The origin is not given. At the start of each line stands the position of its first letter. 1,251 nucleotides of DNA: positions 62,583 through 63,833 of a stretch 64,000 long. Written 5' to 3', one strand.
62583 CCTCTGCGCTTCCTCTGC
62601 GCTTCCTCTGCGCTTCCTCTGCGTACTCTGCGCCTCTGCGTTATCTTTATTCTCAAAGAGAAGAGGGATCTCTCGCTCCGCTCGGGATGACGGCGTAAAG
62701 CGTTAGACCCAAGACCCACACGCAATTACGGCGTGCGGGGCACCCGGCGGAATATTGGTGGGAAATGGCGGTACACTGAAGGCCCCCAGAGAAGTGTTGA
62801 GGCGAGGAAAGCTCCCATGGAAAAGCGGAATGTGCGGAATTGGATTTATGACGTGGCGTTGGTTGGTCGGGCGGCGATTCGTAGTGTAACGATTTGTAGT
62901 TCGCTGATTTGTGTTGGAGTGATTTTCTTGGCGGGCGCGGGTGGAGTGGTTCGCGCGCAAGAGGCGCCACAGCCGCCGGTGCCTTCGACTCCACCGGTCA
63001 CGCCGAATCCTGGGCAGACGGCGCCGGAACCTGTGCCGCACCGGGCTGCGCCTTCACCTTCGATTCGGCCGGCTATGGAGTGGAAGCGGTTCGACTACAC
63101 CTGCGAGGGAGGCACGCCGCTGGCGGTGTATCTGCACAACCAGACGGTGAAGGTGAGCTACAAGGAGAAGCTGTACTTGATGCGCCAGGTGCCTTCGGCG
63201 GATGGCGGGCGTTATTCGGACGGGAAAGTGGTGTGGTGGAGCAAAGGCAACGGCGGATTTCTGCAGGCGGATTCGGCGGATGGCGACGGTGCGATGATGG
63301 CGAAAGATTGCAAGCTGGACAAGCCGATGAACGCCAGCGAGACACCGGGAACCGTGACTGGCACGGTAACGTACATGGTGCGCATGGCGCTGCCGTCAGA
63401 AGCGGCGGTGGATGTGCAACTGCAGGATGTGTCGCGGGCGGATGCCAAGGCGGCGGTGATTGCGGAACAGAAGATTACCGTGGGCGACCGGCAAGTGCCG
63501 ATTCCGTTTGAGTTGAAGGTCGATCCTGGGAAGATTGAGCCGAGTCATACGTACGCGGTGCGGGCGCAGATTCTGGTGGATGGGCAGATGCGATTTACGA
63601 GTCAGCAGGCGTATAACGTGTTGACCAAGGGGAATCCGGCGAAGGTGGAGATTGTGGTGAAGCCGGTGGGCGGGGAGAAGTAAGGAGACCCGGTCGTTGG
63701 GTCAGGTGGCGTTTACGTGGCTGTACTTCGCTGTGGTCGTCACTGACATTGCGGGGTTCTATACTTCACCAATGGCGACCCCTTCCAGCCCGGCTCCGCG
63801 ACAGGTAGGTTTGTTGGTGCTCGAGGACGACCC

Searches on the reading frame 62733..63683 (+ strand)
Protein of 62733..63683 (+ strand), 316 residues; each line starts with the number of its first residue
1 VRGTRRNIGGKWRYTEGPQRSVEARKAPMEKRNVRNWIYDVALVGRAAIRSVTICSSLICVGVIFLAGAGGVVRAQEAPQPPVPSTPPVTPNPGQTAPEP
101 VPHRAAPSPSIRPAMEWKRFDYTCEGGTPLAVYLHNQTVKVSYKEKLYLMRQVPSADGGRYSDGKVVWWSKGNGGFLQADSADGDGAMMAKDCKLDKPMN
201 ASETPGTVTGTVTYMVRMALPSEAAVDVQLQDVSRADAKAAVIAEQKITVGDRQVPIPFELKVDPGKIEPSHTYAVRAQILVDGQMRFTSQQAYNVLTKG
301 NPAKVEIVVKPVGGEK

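Call 59: search_protein_families(library=pfam, proteins=[window:62733-63683:+], max_evalue=10)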
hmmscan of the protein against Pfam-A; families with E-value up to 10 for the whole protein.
window:62733-63683:+ (316 aa): 2 families
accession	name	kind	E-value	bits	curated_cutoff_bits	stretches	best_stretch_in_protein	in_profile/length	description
PF09619.16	YscW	-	6.9e-34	116.8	22.6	1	206-307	4-105/107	Type III secretion system lipoprotein chaperone (YscW)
PF09864.15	MliC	-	3e-15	56.4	22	1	122-183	1-64/67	Membrane-bound lysozyme-inhibitor of c-type lysozyme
